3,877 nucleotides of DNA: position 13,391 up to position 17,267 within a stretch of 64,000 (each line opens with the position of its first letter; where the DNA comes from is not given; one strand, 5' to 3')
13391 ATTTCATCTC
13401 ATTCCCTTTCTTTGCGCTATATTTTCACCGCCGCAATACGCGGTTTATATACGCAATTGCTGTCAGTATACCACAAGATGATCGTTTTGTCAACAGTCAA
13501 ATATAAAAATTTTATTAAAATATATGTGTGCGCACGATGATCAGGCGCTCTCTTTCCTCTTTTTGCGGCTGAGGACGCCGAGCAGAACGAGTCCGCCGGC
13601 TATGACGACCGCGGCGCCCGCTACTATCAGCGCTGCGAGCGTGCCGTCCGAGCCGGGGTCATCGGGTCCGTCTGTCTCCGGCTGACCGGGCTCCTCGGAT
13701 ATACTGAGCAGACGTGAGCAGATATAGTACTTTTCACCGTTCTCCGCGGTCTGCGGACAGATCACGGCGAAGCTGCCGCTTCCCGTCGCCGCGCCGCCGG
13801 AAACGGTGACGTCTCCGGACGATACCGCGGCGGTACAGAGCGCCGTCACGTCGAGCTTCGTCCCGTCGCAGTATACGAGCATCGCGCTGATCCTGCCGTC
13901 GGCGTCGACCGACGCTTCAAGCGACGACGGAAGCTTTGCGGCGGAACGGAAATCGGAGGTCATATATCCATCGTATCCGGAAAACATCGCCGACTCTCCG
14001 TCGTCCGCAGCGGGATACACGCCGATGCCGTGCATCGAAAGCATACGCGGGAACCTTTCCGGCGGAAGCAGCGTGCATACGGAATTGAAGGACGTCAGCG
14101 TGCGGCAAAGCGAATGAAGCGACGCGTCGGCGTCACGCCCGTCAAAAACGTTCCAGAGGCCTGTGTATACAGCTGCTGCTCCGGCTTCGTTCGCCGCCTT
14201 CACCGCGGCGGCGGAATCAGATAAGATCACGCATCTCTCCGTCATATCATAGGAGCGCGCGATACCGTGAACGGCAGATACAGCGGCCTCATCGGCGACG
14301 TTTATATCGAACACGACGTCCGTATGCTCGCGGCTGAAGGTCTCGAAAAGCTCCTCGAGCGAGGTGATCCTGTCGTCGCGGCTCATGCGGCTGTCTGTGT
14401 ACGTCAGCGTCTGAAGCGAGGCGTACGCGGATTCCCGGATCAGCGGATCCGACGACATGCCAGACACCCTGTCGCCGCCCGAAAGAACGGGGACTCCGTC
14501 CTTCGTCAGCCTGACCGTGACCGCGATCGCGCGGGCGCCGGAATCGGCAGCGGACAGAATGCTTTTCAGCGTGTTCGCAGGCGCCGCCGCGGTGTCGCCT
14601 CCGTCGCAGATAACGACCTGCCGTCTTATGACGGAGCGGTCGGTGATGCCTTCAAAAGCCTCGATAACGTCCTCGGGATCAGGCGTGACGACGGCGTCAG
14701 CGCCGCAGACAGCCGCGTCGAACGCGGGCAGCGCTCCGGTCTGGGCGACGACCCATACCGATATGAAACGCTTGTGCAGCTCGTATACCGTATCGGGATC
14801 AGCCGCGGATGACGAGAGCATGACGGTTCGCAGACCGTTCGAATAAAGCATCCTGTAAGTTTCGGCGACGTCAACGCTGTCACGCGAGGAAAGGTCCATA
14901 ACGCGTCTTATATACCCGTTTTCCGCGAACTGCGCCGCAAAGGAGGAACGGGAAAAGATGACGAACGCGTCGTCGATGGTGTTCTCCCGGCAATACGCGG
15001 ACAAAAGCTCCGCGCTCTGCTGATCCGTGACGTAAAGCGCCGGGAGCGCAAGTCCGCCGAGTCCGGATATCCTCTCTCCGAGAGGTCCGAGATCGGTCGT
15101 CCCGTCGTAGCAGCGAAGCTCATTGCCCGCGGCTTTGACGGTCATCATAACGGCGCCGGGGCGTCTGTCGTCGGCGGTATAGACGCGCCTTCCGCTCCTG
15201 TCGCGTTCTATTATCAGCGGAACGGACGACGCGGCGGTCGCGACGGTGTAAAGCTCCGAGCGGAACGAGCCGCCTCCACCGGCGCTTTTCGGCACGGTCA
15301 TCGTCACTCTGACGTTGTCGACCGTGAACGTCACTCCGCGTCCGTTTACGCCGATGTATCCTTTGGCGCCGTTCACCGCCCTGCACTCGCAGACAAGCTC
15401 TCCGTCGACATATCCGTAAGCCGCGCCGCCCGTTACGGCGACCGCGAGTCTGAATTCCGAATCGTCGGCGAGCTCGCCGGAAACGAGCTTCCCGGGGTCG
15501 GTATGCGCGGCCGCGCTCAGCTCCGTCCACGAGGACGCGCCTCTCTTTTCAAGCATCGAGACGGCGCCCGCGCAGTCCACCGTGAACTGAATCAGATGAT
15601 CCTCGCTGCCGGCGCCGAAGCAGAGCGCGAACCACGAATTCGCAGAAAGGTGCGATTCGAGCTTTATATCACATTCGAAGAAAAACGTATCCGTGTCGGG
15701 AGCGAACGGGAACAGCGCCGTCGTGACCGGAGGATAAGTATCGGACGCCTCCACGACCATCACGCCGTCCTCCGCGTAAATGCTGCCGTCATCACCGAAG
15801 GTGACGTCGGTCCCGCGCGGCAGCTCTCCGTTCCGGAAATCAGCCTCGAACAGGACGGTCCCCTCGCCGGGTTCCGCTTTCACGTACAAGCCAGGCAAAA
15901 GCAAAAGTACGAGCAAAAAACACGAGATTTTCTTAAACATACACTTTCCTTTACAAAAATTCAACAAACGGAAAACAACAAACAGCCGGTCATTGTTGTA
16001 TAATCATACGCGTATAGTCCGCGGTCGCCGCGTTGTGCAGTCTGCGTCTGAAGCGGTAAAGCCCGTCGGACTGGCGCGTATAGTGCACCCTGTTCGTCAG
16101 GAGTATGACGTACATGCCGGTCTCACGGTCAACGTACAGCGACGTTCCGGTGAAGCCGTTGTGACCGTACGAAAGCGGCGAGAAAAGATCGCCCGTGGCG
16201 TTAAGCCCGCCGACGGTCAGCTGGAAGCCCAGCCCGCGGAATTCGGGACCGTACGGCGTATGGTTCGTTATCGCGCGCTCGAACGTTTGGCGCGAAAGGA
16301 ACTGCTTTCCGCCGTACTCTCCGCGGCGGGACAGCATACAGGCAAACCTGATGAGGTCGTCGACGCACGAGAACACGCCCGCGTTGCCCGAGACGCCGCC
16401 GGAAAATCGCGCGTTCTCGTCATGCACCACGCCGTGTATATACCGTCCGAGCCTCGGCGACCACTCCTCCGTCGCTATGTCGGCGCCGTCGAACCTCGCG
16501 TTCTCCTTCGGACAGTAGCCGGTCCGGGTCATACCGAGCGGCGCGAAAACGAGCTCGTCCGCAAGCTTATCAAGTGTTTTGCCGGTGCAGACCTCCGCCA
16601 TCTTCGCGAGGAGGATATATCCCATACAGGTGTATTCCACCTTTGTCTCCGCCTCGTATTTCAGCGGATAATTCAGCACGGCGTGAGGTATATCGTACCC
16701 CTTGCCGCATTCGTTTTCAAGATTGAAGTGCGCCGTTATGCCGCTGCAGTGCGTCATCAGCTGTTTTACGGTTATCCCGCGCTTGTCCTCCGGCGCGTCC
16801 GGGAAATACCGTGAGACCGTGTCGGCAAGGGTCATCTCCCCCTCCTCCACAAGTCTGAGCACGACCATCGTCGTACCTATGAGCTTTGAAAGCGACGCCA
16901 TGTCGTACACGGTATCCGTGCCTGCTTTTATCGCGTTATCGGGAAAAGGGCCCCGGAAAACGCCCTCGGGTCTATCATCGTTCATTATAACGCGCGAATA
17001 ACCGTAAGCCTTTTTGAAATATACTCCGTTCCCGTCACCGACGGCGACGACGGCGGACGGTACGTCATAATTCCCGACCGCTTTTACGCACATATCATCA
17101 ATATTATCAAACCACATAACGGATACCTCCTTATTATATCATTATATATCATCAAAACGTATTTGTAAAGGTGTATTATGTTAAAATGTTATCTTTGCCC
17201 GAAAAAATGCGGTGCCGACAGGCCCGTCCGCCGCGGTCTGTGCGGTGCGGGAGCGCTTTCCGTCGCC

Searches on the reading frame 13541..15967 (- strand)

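Call 83: search_protein_families(library=pfam, proteins=[window:13541-15967:-], max_evalue=0.001)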
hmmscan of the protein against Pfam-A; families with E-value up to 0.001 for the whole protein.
window:13541-15967:- (808 aa): 1 family
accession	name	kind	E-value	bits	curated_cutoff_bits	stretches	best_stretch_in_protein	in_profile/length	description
PF03009.23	GDPD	-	8.9e-11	42.8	23.6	1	457-570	3-119/244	Glycerophosphoryl diester phosphodiesterase family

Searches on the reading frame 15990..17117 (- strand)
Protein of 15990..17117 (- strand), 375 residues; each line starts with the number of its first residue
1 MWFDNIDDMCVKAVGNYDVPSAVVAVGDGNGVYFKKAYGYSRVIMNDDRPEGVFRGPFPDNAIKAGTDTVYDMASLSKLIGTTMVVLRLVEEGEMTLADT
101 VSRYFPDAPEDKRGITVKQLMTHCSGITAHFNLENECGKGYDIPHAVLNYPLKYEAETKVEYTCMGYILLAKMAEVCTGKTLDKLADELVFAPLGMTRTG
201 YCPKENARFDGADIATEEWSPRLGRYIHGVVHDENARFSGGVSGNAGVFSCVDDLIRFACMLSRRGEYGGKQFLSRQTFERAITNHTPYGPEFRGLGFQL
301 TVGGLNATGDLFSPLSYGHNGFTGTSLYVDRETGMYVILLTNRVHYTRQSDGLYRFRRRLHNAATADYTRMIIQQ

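Call 83: search_protein_families(library=pfam, proteins=[window:15990-17117:-], max_evalue=0.001)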
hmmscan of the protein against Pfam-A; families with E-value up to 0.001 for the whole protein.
window:15990-17117:- (375 aa): 1 family
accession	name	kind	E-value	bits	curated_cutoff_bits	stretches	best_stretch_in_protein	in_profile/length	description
PF00144.29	Beta-lactamase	-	1.8e-53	182.3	27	1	12-352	7-319/329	Beta-lactamase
